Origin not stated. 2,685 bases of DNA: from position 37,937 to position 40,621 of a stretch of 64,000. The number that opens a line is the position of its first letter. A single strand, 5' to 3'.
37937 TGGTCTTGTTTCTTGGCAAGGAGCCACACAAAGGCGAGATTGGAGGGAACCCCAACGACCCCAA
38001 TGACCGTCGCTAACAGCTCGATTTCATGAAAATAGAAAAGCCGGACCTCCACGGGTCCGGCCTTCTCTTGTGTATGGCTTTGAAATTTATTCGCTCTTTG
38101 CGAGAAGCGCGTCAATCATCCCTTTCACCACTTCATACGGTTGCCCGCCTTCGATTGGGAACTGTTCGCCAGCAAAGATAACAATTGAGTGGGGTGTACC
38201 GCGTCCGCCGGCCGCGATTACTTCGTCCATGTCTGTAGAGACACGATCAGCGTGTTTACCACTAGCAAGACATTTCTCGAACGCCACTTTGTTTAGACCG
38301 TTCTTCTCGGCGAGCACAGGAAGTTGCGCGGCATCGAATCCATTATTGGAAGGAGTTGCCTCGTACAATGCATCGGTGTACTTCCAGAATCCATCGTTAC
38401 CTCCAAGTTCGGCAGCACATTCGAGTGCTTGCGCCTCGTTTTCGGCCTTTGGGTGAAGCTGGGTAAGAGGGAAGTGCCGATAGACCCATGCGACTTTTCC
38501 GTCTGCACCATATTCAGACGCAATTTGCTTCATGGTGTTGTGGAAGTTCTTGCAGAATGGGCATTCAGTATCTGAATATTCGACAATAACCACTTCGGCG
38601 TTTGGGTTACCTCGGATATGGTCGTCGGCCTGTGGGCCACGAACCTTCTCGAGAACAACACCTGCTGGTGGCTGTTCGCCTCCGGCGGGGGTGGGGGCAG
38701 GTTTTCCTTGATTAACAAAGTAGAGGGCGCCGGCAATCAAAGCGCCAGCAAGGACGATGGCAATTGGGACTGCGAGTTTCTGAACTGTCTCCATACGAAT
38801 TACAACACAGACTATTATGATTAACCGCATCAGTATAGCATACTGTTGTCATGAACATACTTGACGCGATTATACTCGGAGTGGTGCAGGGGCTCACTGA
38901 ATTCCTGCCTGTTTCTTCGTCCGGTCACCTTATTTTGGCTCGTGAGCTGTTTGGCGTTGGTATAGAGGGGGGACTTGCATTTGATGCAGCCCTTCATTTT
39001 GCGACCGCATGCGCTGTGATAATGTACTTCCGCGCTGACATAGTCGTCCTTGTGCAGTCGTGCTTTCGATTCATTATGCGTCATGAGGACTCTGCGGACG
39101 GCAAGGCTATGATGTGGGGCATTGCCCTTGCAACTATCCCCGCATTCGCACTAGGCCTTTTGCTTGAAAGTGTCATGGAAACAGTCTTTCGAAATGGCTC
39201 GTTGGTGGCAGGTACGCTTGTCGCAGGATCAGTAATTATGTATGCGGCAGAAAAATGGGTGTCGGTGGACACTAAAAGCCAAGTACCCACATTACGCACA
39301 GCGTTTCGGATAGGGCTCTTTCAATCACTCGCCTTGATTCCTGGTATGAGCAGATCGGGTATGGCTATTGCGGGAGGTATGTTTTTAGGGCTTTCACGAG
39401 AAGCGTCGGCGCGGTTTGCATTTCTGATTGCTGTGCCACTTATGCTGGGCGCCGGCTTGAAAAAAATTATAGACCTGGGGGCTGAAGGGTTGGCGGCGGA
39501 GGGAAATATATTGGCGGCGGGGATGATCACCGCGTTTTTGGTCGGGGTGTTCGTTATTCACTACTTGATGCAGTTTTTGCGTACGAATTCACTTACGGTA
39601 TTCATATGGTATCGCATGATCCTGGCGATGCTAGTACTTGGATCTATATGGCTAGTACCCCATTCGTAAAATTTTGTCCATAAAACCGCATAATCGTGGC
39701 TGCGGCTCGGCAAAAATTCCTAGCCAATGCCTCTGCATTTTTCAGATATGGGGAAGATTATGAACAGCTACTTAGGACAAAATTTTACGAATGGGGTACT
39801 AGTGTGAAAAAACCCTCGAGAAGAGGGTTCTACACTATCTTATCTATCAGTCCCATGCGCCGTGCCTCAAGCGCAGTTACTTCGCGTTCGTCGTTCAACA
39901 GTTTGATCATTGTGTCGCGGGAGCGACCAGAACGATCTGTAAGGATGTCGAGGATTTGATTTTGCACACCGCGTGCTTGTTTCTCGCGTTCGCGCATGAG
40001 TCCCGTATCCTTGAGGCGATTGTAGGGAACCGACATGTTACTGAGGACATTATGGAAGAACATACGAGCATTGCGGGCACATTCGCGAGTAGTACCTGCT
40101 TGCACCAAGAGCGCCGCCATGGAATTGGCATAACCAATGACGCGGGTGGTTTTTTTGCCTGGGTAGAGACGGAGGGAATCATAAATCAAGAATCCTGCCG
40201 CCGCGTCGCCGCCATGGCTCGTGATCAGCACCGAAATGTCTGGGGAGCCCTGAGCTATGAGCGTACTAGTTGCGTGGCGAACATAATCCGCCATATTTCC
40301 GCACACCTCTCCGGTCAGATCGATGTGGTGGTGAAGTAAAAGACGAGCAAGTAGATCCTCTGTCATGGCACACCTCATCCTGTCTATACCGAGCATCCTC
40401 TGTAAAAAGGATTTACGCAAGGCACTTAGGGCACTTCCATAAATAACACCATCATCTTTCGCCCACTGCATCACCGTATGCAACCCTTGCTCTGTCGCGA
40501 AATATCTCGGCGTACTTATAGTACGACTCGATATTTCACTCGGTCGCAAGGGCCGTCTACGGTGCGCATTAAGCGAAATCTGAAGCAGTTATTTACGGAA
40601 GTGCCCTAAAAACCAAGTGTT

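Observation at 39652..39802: MITE-B copy 2 (perfect 28-bp terminal repeats) encodes the last five codons and stop codon of uppP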

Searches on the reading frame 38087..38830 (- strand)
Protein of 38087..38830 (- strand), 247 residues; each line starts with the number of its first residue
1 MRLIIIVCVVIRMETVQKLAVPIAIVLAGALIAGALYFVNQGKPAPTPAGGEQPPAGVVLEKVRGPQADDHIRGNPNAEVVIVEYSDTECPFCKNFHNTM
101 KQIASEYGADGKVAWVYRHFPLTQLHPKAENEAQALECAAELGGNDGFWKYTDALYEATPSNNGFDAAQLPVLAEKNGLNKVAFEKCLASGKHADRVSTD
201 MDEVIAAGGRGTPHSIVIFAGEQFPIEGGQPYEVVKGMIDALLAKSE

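Call 12: search_protein_families(library=pfam, proteins=[window:38087-38830:-])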
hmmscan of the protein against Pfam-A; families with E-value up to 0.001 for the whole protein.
window:38087-38830:- (247 aa): 4 families
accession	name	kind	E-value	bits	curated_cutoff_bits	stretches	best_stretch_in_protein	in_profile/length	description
PF13462.12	Thioredoxin_4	-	6.8e-22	78.9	23.2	1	69-240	4-164/165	Thioredoxin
PF01323.26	DSBA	-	2.7e-13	50.6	25.6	1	82-236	2-187/191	DSBA-like thioredoxin domain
PF13098.12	Thioredoxin_2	-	1e-05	26.2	27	1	77-233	4-98/104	Thioredoxin-like domain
PF18400.7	Thioredoxin_12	-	4.6e-05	23.8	26.1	1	70-123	134-185/190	Thioredoxin-like domain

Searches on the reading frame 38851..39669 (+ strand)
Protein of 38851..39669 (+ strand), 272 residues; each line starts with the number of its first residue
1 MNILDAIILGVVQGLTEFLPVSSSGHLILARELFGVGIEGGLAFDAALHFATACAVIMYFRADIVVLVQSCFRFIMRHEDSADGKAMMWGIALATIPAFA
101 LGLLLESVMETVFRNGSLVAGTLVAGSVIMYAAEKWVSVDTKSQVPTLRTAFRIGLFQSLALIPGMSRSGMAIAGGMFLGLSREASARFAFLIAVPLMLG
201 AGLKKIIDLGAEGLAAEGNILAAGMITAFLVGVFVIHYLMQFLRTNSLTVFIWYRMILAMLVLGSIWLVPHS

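Call 12: search_protein_families(library=pfam, proteins=[window:38851-39669:+])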
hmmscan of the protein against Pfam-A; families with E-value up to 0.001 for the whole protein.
window:38851-39669:+ (272 aa): 1 family
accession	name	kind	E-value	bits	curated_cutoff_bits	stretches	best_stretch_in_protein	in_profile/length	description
PF02673.24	BacA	-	3.7e-77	259.9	33.4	1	6-260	1-256/257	Bacitracin resistance protein BacA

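Call 13: find_homologous_proteins(query=window:38851-39666:+, max_evalue=1e-20)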
Query window:38851-39666:+ (272 aa): 7861 proteins with E <= 1e-20 among 8000 candidates; the best 120 are listed.
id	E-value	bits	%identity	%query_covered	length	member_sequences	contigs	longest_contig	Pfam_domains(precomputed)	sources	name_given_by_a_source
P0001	3.0e-165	566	100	100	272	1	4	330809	PF02673.25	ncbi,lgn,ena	ncbi:MAG: undecaprenyl-diphosphatase UppP [Patescibacteria group bacterium]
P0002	7.7e-93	329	63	97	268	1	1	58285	PF02673.25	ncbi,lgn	-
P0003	1.1e-92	329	64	97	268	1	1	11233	PF02673.25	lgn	-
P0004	1.3e-91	325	61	97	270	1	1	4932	PF02673.25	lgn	-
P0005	2.4e-90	321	62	97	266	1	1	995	PF02673.25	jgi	jgi:undecaprenyl-diphosphatase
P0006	4.0e-90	320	62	97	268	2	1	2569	PF02673.25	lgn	-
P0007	1.8e-89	318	61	97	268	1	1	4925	PF02673.25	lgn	-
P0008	4.1e-89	317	59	97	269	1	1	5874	PF02673.25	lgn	-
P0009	1.1e-88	316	61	95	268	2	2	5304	PF02673.25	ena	-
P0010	3.2e-87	311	59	97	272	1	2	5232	PF02673.25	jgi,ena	-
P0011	4.3e-87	310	59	97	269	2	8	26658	PF02673.25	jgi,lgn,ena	-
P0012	2.3e-86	308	59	97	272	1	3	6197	PF02673.25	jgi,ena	-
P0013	1.8e-85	305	60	97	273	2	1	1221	PF02673.25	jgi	-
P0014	1.8e-85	305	61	97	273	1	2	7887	PF02673.25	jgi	jgi:undecaprenyl-diphosphatase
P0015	3.1e-85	304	59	95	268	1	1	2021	PF02673.25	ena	-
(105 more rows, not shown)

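Call 16: find_encoding_contigs(protein=P0001, flank=3000, max_places=6)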
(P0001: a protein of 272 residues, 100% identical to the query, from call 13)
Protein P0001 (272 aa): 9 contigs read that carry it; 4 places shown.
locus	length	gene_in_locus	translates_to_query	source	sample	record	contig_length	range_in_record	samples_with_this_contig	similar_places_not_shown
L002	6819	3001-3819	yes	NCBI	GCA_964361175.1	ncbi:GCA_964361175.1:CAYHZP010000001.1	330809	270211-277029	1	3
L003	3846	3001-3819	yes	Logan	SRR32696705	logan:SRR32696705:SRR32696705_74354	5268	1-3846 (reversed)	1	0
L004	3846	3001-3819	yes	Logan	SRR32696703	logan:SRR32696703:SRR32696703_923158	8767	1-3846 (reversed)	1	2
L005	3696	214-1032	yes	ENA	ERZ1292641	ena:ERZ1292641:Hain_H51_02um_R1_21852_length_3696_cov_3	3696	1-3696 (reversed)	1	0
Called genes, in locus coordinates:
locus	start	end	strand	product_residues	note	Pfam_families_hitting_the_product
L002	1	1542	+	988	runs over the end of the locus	PF00580:UvrD-helicase, PF13245:AAA_19, PF13361:UvrD_C, PF13538:UvrD_C_2 (faint), PF12705:PDDEXK_1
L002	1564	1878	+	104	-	-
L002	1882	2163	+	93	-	-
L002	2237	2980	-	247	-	PF13462:Thioredoxin_4, PF01323:DSBA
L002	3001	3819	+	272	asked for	PF02673:BacA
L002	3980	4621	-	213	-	PF00574:CLP_protease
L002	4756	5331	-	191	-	PF13482:RNase_H_2, PF10108:DNA_pol_B_exo2 (faint)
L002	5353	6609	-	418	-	PF13393:tRNA-synt_His, PF00587:tRNA-synt_2b, PF03129:HGTP_anticodon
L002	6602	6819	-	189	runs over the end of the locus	PF03703:bPH_2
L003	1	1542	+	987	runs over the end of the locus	?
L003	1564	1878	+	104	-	-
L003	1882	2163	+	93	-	-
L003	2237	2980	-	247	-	PF13462:Thioredoxin_4, PF01323:DSBA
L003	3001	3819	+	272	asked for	PF02673:BacA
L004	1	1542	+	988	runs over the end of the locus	PF00580:UvrD-helicase, PF13245:AAA_19, PF13361:UvrD_C, PF13538:UvrD_C_2 (faint), PF12705:PDDEXK_1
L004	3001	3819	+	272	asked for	PF02673:BacA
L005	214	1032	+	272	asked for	PF02673:BacA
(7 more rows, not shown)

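Call 25: find_encoding_contigs(protein=P0002, flank=2500, max_places=2)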
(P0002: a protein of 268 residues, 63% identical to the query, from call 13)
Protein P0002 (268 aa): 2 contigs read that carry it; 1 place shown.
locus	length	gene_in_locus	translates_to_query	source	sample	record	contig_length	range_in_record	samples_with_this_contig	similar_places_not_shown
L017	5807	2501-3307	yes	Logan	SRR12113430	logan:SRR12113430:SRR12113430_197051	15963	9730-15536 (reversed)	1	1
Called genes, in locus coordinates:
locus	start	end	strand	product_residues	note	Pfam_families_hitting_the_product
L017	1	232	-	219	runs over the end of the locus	?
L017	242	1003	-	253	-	PF00005:ABC_tran, PF13304:AAA_21 (faint)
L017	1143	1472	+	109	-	-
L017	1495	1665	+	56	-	-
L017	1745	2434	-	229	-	PF13098:Thioredoxin_2 (faint), PF13462:Thioredoxin_4, PF01323:DSBA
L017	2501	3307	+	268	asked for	PF02673:BacA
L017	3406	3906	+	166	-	-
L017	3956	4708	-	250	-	PF13482:RNase_H_2, PF10108:DNA_pol_B_exo2 (faint)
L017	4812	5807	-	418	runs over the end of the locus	PF13393:tRNA-synt_His, PF00587:tRNA-synt_2b, PF03129:HGTP_anticodon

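Call 26: find_encoding_contigs(protein=P0003, flank=2500, max_places=2)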
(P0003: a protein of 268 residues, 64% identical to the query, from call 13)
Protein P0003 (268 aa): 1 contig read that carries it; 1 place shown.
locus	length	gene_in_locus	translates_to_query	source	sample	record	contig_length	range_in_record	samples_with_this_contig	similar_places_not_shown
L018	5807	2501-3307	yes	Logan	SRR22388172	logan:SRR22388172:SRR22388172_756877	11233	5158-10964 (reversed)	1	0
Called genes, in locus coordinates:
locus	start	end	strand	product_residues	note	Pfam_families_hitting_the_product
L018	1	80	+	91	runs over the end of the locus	-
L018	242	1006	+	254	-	PF12705:PDDEXK_1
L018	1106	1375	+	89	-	-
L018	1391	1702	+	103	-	-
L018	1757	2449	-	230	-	PF13462:Thioredoxin_4, PF13098:Thioredoxin_2 (faint), PF01323:DSBA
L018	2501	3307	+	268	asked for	PF02673:BacA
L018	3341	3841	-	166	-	-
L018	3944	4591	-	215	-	PF13482:RNase_H_2, PF10108:DNA_pol_B_exo2 (faint)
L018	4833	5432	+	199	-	PF18306:LDcluster4, PF03641:Lysine_decarbox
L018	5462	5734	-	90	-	-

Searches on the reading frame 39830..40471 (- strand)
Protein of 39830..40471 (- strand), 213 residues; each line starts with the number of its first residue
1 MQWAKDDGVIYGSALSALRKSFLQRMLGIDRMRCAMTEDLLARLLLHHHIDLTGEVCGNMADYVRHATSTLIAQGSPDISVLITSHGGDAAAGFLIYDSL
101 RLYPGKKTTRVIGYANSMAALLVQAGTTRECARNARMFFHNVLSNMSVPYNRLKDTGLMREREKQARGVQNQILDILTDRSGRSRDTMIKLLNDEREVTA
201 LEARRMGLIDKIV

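Call 12: search_protein_families(library=pfam, proteins=[window:39830-40366:-])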
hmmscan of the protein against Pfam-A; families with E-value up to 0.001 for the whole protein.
window:39830-40366:- (178 aa): 1 family
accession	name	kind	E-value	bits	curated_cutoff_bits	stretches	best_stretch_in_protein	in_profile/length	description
PF00574.28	CLP_protease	-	2.3e-23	83.5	20.2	1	3-178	7-179/182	Clp protease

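Call 62: find_encoding_contigs(protein=window:39830-40366:-, flank=1500, max_places=10)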
Protein window:39830-40366:- (178 aa): 1 contig read that carries it; 1 place shown.
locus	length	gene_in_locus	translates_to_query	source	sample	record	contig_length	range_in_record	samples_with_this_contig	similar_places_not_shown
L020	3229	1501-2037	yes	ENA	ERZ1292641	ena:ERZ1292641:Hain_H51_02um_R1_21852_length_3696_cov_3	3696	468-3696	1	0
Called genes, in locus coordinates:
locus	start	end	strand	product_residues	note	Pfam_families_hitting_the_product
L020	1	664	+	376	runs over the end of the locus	?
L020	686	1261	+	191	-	PF13482:RNase_H_2, PF10108:DNA_pol_B_exo2 (faint)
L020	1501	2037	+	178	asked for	PF00574:CLP_protease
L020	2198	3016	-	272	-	PF02673:BacA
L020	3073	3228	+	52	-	?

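Call 63: find_encoding_contigs(protein=window:39830-40471:-, flank=1500, max_places=10)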
Protein window:39830-40471:- (213 aa): 5 contigs read that carry it; 2 places shown.
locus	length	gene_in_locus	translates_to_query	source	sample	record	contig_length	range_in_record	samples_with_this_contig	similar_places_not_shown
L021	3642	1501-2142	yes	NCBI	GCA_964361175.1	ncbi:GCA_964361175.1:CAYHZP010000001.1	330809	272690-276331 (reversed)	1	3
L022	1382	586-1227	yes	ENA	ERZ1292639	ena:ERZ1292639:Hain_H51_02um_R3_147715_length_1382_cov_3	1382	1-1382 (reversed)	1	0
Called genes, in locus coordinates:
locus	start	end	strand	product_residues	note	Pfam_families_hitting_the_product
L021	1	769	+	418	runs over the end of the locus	PF13393:tRNA-synt_His, PF00587:tRNA-synt_2b, PF03129:HGTP_anticodon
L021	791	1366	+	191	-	PF13482:RNase_H_2, PF10108:DNA_pol_B_exo2 (faint)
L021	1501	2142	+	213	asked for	PF00574:CLP_protease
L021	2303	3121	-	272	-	PF02673:BacA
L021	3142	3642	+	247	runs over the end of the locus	PF13462:Thioredoxin_4, PF01323:DSBA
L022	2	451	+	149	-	?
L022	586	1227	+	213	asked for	PF00574:CLP_protease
